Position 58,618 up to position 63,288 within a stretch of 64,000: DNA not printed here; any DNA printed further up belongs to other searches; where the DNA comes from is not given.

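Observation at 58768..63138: VirB10 with ~1000-aa N-terminal extension of the same repeat family (DotG/IcmE-like layout in a VirB-type system)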

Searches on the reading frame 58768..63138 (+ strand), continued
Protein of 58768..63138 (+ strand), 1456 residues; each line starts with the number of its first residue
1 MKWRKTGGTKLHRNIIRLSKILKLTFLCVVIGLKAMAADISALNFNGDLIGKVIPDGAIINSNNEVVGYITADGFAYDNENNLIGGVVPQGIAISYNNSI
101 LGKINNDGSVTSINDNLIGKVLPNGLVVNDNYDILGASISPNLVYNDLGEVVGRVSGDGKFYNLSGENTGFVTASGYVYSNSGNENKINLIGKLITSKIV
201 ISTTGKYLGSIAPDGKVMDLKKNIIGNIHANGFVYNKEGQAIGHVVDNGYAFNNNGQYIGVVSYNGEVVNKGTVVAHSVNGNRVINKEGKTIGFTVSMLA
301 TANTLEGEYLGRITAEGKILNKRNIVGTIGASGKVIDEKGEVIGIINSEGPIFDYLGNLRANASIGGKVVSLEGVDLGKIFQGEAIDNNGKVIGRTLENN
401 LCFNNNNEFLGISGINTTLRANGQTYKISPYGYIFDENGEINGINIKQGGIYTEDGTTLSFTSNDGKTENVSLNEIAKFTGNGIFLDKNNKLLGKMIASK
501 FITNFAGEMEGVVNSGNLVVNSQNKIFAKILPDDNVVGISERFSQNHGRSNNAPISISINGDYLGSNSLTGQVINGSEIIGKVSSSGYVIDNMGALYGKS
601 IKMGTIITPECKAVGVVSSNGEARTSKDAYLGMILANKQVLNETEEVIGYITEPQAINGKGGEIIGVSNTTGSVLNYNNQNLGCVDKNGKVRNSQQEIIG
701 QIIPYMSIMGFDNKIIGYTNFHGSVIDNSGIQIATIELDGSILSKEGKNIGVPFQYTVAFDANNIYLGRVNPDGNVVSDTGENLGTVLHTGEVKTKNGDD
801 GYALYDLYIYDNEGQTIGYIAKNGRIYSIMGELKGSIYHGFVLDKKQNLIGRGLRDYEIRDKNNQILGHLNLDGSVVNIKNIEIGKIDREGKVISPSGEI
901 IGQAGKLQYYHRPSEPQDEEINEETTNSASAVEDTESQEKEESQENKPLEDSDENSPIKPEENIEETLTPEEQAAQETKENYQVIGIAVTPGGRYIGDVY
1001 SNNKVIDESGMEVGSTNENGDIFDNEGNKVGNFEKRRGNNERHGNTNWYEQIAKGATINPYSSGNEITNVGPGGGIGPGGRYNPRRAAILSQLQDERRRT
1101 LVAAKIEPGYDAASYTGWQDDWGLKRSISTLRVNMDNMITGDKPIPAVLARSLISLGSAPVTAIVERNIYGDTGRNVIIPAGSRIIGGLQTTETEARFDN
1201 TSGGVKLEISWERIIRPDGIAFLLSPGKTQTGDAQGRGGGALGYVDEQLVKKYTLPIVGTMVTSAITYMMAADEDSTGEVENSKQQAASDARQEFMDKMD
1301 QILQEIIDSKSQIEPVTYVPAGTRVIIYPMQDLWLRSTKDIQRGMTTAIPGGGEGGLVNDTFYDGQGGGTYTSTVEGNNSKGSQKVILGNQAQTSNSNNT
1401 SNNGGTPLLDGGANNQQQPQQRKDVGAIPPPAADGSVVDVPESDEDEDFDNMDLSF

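Call 68: search_dna_similar(query=window:58768-63138:+, collection=plasmids, mode=protein, max_rows=12)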
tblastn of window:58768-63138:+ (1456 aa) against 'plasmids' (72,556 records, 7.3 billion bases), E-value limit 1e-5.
Records with a match: 157; places in all: 157; records where one place covers at least 80% of the query: 0.
Best place of each record, by identity: <60% 157.
By first word of the organism name: Xanthomonas 34; Campylobacter 33; Sinorhizobium 25; Agrobacterium 15; Rhizobium 12; Helicobacter 7; Candidatus 3; Ensifer 3; Mesorhizobium 3; Aliarcobacter 2; and 18 more.
By predicted mobility (MOB-suite, as given by PLSDB): conjugative 102; non-mobilizable 48; mobilizable 7.
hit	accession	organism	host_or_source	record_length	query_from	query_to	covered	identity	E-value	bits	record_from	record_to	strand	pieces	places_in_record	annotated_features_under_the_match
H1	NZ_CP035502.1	Sphingosinicella sp. BN140058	Cell culture,soil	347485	1085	1339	18%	30.9%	7e-17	95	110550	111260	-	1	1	TrbI/VirB10 family protein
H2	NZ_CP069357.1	Microvirga sp. VF16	Vachellia farnesiana,Cell culture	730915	1119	1343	15%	28.9%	3e-20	106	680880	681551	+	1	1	TrbI/VirB10 family protein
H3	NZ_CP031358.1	Erythrobacter aureus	marine sediment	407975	1117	1342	16%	28.2%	8e-18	98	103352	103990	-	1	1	TrbI/VirB10 family protein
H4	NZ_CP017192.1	Xanthomonas euvesicatoria pv. vesicatoria str. 85-10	pepper plant,single cell,infected ...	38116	1134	1333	14%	31.8%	2e-7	64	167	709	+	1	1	none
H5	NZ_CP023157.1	Xanthomonas citri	Gossypium hirsutum,cell culture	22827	1134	1333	14%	31.8%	3e-6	60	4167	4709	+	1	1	TrbI/VirB10 family protein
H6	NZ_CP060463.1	Xanthomonas citri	Cell culture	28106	1134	1333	14%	31.8%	3e-6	60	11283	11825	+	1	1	TrbI/VirB10 family protein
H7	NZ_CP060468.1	Xanthomonas citri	Cell culture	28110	1134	1333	14%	31.8%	3e-6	60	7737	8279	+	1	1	TrbI/VirB10 family protein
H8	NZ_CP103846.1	Xanthomonas hortorum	Pelargonium x hortorum,cell culture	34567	1134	1333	14%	31.8%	3e-6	60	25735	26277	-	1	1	TrbI/VirB10 family protein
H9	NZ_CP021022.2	Xanthomonas citri pv. phaseoli var. fuscans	Phaseolus sp.,cell culture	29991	1134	1333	14%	31.8%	4e-6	60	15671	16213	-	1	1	TrbI/VirB10 family protein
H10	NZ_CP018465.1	Xanthomonas euvesicatoria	Capsicum frutescens,pathogen ...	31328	1134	1333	14%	31.8%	4e-6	60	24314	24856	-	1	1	TrbI/VirB10 family protein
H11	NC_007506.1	Xanthomonas euvesicatoria pv. vesicatoria str. 85-10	-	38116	1134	1333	14%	31.8%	4e-6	60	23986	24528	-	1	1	TrbI/VirB10 family protein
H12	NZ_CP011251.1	Xanthomonas citri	Citrus x limon,cell culture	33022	1134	1333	14%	31.8%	4e-6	60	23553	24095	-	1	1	TrbI/VirB10 family protein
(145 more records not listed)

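Call 80: find_encoding_contigs(protein=P0082, flank=10000, max_places=1)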
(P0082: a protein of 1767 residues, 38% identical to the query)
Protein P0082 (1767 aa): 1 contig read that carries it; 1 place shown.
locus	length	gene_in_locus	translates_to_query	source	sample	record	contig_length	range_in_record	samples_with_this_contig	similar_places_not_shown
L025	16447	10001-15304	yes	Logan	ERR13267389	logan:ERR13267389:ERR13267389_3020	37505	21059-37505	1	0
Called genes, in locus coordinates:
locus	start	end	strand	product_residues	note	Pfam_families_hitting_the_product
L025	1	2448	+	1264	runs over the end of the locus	-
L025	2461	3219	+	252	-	PF04335:VirB8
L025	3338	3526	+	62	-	-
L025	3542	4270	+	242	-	PF04335:VirB8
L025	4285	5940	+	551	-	PF03524:CagX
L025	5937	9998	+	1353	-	-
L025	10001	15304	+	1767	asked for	PF05593:RHS_repeat (faint), PF21784:Bflower (faint), PF21785:Bflower_2, PF12396:DUF3659 (weak), PF21785:Bflower_2, PF03743:TrbI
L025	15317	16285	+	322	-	PF00437:T2SSE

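Call 81: find_encoding_contigs(protein=P0103, flank=10000, max_places=1)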
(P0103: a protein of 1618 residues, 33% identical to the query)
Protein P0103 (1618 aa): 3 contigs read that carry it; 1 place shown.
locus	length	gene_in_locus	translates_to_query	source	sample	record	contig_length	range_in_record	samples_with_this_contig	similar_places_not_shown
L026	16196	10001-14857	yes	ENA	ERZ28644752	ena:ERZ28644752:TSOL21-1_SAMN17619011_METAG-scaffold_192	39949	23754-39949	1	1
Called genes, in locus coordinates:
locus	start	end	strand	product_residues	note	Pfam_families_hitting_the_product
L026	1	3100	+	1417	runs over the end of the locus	-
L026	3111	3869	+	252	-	PF04335:VirB8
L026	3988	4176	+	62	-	-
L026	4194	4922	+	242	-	PF04335:VirB8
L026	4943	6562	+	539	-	PF03524:CagX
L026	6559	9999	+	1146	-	-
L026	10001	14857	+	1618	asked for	PF12396:DUF3659 (faint), PF21784:Bflower (faint), PF21785:Bflower_2, PF03743:TrbI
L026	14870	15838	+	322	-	PF00437:T2SSE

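Call 82: find_encoding_contigs(protein=P0095, flank=10000, max_places=1)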
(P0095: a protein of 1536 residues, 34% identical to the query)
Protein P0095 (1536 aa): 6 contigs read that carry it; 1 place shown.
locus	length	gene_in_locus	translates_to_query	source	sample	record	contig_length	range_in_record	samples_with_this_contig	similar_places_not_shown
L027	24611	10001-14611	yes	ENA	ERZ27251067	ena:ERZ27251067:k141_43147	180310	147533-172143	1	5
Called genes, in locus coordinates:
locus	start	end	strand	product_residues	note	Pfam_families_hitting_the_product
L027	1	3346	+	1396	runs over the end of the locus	-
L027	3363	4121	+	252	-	PF04335:VirB8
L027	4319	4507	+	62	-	-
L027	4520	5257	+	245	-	PF04335:VirB8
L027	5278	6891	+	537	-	PF03524:CagX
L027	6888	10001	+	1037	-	-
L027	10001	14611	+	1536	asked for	PF12396:DUF3659 (faint), PF21784:Bflower (faint), PF21785:Bflower_2, PF03743:TrbI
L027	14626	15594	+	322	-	PF00437:T2SSE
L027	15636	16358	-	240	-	-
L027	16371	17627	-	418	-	-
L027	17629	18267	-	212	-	-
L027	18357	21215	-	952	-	-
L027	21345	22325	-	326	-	PF01381:HTH_3, PF12844:HTH_19 (weak), PF13443:HTH_26 (faint), PF13560:HTH_31, PF01381:HTH_3, PF13560:HTH_31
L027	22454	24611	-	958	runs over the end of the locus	PF01551:Peptidase_M23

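Call 83: find_encoding_contigs(protein=P0084, flank=10000, max_places=1)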
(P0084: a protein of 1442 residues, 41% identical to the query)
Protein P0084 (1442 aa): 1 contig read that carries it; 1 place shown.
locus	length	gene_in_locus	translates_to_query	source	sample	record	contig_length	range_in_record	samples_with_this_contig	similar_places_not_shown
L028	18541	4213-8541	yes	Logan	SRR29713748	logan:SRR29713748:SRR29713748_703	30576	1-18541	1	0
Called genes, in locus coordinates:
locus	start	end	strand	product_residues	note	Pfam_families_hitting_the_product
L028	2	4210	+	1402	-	?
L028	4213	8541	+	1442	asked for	PF12396:DUF3659 (faint), PF21784:Bflower (faint), PF21785:Bflower_2 (weak), PF03743:TrbI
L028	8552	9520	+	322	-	PF00437:T2SSE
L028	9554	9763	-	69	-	PF03884:YacG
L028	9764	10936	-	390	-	PF10150:RNase_E_G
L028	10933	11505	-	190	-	PF02545:Maf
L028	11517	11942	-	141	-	PF21157:DksA_N, PF01258:zf-dskA_traR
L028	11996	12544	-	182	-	PF08805:PilS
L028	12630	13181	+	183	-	PF13505:OMP_b-brl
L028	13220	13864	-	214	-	PF13441:Gly-zipper_YMGG, PF13488:Gly-zipper_Omp (weak), PF00691:OmpA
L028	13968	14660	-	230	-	-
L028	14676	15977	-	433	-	-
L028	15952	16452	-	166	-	-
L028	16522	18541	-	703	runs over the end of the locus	-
